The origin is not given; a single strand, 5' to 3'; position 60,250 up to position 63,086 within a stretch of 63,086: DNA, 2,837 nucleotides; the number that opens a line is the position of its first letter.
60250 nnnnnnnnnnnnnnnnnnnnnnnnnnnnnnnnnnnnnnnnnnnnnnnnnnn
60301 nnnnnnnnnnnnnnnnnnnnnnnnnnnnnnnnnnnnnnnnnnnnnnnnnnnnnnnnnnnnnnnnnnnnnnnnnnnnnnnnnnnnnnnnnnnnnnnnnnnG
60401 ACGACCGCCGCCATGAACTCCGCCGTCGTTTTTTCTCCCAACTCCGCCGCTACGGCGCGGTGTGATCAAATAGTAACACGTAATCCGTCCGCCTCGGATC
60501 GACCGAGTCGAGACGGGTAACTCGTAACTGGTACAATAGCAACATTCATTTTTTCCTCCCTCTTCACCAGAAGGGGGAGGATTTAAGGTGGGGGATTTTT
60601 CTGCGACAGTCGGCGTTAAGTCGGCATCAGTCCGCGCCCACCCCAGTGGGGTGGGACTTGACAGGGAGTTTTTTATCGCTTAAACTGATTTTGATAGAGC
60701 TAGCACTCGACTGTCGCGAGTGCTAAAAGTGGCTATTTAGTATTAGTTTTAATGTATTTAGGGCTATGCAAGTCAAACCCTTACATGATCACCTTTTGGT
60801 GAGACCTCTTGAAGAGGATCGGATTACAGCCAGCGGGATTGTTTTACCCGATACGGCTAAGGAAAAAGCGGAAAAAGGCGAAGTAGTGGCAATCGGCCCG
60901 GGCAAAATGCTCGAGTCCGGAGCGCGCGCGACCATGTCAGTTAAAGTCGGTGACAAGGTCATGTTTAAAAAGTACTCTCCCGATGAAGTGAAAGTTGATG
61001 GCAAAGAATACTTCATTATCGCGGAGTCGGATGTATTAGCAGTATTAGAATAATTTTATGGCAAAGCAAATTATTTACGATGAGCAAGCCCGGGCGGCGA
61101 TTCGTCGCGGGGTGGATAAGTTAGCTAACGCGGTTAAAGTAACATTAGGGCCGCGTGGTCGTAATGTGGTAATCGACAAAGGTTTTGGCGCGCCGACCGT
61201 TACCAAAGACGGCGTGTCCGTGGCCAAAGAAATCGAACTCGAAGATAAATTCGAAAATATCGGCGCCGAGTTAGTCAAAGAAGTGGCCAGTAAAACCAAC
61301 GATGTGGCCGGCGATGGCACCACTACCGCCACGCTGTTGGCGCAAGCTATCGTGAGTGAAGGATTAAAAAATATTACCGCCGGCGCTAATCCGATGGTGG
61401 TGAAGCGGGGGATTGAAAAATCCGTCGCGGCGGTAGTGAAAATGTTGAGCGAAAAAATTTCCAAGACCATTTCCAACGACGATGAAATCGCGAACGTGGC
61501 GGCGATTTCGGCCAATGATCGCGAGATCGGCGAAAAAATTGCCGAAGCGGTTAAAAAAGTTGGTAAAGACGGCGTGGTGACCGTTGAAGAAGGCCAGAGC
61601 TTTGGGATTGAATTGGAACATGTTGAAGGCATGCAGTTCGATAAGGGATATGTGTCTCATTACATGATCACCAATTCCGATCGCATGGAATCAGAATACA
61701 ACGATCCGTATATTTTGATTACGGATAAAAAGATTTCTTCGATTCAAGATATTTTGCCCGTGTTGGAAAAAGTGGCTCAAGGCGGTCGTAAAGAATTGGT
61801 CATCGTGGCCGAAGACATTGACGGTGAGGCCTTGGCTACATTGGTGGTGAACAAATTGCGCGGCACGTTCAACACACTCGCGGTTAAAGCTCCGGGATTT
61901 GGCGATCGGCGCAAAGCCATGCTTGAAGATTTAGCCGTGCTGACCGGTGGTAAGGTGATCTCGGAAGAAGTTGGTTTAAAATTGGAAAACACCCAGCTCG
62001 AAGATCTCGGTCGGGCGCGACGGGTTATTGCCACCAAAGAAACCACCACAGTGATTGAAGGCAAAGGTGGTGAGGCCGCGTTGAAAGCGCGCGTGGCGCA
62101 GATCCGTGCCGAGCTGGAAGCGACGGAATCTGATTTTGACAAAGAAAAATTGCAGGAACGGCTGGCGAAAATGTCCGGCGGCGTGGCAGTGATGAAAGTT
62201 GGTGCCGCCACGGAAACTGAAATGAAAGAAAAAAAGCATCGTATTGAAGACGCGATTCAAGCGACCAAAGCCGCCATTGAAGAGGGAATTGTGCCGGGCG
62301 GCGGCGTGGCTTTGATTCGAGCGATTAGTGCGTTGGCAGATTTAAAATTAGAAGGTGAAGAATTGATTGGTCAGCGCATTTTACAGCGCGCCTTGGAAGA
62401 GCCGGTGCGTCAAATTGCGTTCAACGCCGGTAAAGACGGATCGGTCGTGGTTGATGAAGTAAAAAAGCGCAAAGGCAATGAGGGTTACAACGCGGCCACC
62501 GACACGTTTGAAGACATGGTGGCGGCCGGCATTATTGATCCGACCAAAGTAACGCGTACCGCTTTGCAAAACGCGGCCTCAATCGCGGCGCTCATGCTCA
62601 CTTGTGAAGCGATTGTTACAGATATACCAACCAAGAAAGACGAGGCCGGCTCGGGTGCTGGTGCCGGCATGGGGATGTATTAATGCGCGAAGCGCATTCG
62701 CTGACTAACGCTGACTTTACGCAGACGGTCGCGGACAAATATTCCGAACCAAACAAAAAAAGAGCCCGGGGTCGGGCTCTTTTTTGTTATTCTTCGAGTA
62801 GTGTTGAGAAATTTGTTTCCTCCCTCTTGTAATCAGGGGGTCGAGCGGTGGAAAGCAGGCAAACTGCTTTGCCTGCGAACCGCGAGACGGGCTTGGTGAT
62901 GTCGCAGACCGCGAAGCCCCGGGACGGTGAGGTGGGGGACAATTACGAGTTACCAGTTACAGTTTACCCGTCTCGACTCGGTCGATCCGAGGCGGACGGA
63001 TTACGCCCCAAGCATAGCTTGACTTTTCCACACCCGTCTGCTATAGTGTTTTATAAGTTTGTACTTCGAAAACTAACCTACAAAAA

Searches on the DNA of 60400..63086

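Call 84: search_rna_families(source=window, start=60400, end=63086, threshold=evalue, max_evalue=1)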
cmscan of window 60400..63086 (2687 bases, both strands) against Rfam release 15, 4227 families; matches with E-value up to 1: 2.
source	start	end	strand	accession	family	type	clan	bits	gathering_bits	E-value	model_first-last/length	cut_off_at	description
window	62755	62812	-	RF00506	Thr_leader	Cis-reg; leader;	-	26.5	55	0.037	1-118/118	no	Threonine operon leader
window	62677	62786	+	RF00506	Thr_leader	Cis-reg; leader;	-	20.5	55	0.98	1-118/118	no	Threonine operon leader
